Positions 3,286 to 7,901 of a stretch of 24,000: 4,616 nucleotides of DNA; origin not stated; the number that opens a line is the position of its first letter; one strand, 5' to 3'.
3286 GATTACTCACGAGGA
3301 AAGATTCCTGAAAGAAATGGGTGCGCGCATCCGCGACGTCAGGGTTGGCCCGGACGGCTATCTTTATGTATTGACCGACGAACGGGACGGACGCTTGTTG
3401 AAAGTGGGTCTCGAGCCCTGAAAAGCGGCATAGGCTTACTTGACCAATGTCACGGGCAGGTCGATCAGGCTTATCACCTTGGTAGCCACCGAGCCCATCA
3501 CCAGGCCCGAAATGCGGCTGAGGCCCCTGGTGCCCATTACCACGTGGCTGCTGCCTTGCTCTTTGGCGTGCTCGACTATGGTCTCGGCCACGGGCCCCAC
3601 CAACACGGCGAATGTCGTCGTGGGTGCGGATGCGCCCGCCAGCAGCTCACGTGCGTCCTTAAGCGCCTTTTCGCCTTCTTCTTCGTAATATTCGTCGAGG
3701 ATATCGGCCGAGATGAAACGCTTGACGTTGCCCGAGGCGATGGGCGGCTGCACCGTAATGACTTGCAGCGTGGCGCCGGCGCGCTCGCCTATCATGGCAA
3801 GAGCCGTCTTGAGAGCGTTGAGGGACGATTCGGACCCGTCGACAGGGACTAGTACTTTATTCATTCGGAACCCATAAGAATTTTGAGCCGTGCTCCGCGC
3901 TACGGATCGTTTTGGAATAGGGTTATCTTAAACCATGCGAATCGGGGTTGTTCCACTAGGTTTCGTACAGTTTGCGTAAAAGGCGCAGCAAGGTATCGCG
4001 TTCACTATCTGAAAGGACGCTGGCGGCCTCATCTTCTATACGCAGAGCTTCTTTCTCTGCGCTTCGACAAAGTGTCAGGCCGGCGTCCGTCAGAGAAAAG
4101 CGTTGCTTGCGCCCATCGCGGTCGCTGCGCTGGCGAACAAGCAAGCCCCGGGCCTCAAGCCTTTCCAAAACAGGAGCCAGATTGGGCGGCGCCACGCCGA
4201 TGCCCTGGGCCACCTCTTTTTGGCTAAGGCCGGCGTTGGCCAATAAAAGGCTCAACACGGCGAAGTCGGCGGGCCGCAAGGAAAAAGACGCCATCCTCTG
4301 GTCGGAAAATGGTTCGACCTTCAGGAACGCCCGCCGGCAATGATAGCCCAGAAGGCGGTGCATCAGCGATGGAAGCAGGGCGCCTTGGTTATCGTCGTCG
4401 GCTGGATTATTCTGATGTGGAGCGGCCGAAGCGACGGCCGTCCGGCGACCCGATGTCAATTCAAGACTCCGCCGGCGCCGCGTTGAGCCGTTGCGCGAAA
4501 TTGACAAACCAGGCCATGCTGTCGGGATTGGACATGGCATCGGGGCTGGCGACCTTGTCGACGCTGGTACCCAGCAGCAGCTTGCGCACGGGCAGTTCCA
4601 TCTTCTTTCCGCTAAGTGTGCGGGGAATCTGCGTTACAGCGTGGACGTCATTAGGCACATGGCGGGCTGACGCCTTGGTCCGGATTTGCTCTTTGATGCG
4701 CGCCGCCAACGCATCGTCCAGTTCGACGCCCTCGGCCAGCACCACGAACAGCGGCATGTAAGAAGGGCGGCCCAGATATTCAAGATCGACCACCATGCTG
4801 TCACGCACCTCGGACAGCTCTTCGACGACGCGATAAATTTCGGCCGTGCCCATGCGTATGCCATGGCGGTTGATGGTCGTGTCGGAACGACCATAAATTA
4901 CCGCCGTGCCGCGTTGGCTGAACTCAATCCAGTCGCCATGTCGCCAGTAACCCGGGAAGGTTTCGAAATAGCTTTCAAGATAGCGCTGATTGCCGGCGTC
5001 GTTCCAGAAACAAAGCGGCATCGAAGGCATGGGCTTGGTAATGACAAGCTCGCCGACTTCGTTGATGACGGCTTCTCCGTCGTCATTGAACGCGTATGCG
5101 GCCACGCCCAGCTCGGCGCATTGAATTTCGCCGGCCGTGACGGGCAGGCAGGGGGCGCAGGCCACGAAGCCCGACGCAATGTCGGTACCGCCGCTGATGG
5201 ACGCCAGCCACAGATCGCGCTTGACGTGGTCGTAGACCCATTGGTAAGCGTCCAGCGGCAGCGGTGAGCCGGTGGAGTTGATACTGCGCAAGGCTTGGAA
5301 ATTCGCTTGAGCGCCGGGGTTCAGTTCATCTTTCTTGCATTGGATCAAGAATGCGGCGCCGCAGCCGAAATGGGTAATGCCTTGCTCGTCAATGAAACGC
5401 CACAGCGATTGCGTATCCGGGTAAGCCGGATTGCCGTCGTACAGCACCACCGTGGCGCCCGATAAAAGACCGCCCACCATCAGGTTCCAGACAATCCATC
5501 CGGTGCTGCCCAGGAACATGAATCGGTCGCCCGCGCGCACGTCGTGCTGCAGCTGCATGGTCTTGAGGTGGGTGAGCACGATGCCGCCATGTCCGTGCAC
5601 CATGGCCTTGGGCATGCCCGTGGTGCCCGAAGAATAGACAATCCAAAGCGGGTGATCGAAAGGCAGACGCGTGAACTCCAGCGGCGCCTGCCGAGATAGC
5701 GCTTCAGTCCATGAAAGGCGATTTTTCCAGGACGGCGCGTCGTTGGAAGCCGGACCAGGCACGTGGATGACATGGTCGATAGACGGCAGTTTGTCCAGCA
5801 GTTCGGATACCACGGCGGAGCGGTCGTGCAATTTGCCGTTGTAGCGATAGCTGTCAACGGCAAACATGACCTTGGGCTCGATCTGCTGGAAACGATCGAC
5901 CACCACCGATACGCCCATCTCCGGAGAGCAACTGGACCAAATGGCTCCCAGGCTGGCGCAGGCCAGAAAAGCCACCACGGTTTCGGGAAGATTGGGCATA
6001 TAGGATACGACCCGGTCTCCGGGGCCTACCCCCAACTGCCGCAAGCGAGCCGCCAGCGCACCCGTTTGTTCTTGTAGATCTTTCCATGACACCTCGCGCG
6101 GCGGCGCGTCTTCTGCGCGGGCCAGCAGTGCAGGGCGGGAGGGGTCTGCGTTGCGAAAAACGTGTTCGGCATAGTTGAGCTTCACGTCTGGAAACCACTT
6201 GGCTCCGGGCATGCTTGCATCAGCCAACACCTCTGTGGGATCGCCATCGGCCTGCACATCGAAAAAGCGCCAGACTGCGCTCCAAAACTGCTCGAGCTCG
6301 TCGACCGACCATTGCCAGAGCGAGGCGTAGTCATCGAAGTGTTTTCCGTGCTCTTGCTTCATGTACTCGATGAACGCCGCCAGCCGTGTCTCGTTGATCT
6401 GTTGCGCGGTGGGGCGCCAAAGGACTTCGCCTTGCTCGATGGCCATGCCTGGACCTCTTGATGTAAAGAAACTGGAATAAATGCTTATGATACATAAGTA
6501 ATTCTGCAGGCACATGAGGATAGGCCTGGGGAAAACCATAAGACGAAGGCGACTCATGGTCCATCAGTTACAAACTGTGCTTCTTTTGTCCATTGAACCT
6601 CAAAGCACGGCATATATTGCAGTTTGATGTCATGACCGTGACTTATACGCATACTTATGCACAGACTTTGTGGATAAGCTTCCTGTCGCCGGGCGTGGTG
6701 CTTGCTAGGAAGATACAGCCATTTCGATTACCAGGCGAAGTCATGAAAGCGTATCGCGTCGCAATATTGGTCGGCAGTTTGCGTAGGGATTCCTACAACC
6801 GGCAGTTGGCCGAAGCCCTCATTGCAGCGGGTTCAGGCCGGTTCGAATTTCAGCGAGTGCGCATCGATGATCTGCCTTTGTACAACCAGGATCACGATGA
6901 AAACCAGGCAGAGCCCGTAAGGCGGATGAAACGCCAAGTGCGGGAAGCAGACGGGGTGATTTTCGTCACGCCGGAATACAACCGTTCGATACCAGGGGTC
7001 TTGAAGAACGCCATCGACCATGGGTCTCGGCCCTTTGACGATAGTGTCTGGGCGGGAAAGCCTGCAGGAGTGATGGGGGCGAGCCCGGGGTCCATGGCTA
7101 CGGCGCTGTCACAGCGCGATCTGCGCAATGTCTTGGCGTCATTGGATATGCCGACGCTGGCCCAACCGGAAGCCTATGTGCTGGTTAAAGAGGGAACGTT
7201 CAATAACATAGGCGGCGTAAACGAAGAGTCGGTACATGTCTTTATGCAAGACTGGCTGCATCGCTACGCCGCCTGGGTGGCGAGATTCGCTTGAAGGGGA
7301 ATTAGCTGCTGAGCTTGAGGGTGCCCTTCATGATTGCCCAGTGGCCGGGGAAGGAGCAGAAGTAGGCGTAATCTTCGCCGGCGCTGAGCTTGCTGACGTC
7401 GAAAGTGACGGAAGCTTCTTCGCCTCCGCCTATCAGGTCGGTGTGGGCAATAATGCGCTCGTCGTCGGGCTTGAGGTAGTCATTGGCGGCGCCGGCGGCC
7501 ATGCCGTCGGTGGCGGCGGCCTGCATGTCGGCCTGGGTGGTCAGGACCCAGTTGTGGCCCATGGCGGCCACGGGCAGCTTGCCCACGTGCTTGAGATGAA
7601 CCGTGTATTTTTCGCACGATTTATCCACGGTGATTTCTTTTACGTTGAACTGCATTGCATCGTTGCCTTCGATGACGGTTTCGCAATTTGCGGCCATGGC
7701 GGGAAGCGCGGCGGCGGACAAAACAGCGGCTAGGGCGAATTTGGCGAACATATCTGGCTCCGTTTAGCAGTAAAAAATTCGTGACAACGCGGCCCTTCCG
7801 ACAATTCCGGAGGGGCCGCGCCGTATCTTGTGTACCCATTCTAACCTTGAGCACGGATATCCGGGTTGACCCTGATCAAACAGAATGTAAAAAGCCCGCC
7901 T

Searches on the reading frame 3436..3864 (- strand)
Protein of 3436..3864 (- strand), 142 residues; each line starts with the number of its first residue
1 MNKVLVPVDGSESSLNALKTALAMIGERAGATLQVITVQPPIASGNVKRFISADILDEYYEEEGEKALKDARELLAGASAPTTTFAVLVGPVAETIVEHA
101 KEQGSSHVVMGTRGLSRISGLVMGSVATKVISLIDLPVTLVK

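Call 9: search_protein_families(library=pfam, proteins=[window:3436-3864:-], max_evalue=0.001)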
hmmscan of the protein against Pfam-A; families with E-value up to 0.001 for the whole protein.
window:3436-3864:- (142 aa): 1 family
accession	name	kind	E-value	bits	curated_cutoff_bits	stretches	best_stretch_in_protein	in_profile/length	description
PF00582.32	Usp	-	1e-28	101.1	24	1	2-142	3-141/141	Universal stress protein family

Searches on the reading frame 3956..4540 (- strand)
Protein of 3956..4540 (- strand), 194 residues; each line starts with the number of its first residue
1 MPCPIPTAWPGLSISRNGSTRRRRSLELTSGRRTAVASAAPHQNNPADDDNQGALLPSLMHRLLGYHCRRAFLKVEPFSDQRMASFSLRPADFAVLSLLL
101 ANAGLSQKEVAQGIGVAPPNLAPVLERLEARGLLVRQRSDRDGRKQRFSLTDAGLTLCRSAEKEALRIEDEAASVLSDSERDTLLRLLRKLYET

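Call 9: search_protein_families(library=pfam, proteins=[window:3956-4540:-], max_evalue=0.001)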
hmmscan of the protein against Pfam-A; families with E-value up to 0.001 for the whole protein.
window:3956-4540:- (194 aa): 8 families
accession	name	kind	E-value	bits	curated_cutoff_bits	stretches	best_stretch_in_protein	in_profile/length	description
PF12802.13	MarR_2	-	6.6e-11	42.6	27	1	88-144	3-60/61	MarR family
PF01047.28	MarR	-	5.2e-09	36.3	24.6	1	90-145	3-58/59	MarR family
PF13412.12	HTH_24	-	1.9e-07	31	21.9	1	89-134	2-47/48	Winged helix-turn-helix DNA-binding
PF21863.2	HTH_67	-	1e-05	25.7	27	1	99-192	176-258/268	Helix-turn-helix family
PF22381.2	Staph_reg_Sar_Rot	-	1.4e-05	25.5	27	1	85-154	9-78/85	Transcriptional regulator SarA/Rot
PF13463.12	HTH_27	-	7.1e-05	23.4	22.2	1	123-154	37-68/68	Winged helix DNA-binding domain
PF01978.25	TrmB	-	0.00033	20.9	25.6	1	85-140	3-58/68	Sugar-specific transcriptional regulator TrmB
PF03551.20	PadR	-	0.00095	19.6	27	0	120-154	33-69/75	Transcriptional regulator PadR-like family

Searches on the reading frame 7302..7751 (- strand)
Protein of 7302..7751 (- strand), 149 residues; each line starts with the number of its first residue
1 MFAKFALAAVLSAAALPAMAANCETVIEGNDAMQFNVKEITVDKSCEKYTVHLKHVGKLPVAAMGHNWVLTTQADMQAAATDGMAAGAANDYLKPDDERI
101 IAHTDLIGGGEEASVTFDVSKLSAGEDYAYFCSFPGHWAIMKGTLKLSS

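Call 9: search_protein_families(library=pfam, proteins=[window:7302-7751:-], max_evalue=0.001)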
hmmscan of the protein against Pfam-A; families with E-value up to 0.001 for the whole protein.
window:7302-7751:- (149 aa): 1 family
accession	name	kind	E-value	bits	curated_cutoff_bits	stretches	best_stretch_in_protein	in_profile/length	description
PF00127.26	Copper-bind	-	1.5e-24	86.7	21.2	1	22-147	2-98/99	Copper binding proteins, plastocyanin/azurin family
